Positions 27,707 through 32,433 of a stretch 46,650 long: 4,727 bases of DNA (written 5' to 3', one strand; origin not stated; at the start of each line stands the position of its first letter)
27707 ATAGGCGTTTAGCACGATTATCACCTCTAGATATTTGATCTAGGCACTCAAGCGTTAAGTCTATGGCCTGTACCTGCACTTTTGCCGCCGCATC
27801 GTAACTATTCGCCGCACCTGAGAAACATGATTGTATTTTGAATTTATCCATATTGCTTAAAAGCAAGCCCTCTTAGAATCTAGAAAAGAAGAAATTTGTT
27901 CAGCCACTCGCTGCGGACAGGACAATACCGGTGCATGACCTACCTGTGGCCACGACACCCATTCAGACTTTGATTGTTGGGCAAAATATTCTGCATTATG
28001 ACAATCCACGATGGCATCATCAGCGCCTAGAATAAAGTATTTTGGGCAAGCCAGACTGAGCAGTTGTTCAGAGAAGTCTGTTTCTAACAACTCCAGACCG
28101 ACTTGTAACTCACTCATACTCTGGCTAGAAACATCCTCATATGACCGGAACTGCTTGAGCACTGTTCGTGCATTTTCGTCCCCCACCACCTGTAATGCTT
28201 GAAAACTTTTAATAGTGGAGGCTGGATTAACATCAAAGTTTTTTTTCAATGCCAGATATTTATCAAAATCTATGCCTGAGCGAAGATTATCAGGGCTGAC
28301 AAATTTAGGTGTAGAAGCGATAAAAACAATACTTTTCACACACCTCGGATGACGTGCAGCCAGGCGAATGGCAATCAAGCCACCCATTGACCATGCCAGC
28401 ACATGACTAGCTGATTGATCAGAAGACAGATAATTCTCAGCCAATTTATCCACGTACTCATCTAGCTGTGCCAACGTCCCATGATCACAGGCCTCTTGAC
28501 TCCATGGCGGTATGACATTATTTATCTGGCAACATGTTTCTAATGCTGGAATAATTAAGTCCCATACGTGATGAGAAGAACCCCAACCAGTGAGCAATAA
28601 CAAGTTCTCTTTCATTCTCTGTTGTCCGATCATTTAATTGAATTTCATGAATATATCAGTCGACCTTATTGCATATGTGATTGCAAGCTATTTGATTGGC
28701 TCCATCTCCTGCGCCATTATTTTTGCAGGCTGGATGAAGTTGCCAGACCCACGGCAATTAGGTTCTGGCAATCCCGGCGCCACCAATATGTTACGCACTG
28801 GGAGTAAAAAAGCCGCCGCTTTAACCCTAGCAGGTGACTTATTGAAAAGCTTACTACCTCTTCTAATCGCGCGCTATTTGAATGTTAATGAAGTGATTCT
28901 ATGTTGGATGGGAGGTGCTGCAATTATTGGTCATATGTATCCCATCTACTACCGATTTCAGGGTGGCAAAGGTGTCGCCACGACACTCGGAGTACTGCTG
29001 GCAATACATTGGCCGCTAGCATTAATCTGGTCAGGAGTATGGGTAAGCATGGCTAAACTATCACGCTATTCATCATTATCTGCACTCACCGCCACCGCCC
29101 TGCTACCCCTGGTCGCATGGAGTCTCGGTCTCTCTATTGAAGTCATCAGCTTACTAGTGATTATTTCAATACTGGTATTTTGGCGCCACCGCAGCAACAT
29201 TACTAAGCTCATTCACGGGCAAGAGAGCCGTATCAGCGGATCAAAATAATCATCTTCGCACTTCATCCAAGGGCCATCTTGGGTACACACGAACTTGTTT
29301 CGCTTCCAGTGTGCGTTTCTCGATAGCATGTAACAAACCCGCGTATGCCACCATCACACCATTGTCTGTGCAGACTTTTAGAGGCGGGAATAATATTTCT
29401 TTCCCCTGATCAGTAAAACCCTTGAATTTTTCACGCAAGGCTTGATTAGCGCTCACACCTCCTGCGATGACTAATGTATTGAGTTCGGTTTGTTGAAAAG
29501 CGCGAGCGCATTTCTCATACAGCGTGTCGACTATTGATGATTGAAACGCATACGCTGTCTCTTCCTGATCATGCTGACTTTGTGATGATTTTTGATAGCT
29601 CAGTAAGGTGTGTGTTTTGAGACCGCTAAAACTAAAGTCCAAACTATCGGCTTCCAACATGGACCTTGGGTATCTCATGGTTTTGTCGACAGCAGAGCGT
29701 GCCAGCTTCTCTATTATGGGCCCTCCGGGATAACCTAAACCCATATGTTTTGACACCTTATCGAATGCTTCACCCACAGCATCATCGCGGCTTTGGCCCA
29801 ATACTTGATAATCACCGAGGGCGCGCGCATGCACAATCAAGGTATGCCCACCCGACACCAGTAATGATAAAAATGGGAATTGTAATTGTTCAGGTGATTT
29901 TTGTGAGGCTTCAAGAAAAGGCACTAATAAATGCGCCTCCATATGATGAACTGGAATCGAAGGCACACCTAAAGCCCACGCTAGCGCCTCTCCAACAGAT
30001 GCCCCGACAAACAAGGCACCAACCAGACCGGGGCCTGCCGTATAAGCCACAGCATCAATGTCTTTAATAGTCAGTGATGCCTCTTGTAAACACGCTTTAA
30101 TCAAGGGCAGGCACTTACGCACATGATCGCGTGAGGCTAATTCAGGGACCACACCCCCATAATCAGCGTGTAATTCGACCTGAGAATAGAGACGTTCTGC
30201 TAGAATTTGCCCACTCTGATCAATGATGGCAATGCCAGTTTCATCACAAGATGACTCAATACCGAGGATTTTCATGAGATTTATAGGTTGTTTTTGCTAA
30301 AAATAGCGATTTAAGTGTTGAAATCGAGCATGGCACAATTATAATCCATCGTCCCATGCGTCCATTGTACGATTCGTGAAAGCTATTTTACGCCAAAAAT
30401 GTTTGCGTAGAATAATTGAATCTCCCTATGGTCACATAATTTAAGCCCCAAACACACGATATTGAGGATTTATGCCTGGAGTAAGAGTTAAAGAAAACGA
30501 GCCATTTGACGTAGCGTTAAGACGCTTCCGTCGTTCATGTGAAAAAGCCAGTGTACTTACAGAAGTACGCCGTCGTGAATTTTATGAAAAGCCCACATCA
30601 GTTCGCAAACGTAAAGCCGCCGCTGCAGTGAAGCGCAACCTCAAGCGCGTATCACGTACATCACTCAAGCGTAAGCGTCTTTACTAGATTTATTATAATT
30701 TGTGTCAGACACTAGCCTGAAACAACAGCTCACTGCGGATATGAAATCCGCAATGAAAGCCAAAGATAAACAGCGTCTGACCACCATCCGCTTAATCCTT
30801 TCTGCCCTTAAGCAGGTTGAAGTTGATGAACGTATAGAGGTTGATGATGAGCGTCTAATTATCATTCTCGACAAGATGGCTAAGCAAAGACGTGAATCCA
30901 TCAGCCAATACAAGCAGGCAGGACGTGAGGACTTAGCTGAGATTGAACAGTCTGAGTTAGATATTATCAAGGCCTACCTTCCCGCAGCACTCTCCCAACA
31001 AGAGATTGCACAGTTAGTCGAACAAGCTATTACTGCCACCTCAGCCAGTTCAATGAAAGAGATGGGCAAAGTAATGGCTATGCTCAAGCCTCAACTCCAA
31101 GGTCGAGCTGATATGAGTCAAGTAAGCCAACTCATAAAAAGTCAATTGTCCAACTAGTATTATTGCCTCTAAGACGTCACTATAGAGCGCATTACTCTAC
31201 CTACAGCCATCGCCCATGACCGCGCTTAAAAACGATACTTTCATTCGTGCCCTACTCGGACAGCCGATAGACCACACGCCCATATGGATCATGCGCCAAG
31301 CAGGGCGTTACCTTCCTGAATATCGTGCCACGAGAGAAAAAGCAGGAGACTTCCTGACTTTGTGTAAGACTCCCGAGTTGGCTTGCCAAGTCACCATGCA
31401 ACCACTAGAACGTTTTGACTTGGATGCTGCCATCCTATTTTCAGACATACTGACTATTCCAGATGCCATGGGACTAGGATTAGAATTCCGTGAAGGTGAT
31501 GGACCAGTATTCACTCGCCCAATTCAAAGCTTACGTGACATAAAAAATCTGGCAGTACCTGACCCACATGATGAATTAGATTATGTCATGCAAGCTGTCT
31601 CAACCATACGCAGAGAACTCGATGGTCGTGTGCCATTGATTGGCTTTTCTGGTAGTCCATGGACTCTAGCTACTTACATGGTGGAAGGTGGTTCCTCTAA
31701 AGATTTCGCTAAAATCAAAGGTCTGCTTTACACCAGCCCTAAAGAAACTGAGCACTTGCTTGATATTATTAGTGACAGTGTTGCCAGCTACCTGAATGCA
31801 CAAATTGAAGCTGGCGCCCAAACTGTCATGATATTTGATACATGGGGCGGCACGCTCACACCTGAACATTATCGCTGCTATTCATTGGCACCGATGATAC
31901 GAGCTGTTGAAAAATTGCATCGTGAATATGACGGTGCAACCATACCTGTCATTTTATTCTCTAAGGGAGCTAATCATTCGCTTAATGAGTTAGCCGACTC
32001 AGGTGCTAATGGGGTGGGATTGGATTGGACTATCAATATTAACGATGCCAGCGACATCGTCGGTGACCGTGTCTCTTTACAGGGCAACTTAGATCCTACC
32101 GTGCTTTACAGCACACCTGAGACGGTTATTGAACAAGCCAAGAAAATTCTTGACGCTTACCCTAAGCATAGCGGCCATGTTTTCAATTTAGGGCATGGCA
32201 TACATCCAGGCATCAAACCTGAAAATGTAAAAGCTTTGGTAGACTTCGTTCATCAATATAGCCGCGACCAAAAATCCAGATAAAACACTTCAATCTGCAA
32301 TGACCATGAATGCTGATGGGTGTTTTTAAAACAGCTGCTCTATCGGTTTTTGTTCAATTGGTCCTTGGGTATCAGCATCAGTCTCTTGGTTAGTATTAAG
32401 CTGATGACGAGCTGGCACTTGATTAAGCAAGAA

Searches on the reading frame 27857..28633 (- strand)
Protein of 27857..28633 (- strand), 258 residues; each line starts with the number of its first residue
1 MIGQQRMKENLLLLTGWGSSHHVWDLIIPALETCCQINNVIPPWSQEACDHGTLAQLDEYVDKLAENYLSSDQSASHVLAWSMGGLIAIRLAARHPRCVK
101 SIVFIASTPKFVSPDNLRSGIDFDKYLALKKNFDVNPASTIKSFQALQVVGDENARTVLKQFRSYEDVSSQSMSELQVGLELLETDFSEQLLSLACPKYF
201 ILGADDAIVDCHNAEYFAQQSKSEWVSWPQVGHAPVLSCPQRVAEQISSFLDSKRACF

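Call 18: search_protein_families(library=pfam, proteins=[window:27857-28633:-], max_evalue=0.000001)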
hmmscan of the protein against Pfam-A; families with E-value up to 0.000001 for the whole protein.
window:27857-28633:- (258 aa): 2 families
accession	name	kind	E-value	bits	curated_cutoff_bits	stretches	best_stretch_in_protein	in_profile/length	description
PF00561.26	Abhydrolase_1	-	8e-14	52.3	25.8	1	11-235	3-240/245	alpha/beta hydrolase fold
PF12697.13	Abhydrolase_6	-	1.9e-12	48.7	26.3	1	12-245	2-216/217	Alpha/beta hydrolase family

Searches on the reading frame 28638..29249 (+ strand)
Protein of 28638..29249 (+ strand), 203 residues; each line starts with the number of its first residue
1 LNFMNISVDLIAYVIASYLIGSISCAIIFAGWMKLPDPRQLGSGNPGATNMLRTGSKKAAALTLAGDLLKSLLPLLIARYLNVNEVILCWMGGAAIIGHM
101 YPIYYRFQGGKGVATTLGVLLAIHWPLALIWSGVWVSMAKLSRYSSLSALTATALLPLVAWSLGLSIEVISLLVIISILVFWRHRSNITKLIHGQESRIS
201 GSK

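Call 18: search_protein_families(library=pfam, proteins=[window:28638-29249:+], max_evalue=0.000001)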
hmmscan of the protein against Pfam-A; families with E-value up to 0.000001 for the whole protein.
window:28638-29249:+ (203 aa): 1 family
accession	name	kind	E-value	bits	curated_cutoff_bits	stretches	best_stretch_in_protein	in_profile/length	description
PF02660.20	G3P_acyltransf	-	1.2e-52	178.7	24.1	1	17-191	2-164/164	Glycerol-3-phosphate acyltransferase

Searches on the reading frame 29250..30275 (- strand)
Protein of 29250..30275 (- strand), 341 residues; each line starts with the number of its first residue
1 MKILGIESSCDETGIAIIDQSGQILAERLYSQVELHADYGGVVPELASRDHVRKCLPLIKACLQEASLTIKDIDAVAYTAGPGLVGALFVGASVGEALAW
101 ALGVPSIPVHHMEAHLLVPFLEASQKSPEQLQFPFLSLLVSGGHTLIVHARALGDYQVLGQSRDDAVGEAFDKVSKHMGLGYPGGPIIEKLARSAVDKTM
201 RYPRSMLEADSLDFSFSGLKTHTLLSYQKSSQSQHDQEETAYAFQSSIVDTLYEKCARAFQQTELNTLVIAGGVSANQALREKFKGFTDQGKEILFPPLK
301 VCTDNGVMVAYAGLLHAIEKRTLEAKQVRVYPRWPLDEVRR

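Call 19: search_protein_families(library=pfam, proteins=[window:29250-30275:-], max_evalue=0.000001)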
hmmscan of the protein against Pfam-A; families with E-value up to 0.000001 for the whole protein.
window:29250-30275:- (341 aa): 2 families
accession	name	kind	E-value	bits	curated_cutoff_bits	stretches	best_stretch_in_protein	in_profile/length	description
PF00814.31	TsaD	-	1.1e-89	301.1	24.8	1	23-311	1-264/264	tRNA N6-adenosine threonylcarbamoyltransferase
PF22521.2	HypF_C_2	-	1.7e-08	35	27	1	219-307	147-237/241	Carbamoyltransferase, Kae1-like Domain, second subdomain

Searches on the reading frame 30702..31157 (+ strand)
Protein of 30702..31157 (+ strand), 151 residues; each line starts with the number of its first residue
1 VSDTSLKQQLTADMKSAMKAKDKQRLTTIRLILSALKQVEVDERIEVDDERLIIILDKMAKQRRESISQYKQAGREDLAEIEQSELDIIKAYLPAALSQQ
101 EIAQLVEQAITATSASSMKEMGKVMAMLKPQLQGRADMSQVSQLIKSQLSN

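Call 19: search_protein_families(library=pfam, proteins=[window:30702-31157:+], max_evalue=0.000001)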
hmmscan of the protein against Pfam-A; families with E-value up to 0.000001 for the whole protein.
window:30702-31157:+ (151 aa): 1 family
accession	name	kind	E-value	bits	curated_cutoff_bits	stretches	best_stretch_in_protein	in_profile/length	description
PF09424.15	YqeY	-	1.3e-54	184.7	27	1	7-149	1-143/143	Yqey-like protein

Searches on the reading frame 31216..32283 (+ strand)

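Call 19: search_protein_families(library=pfam, proteins=[window:31216-32283:+], max_evalue=0.000001)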
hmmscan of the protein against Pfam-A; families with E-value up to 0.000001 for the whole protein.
window:31216-32283:+ (355 aa): 1 family
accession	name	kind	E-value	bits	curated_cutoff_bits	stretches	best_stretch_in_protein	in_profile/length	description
PF01208.23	URO-D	-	1.3e-139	465.5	23.9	1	5-348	2-346/346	Uroporphyrinogen decarboxylase (URO-D)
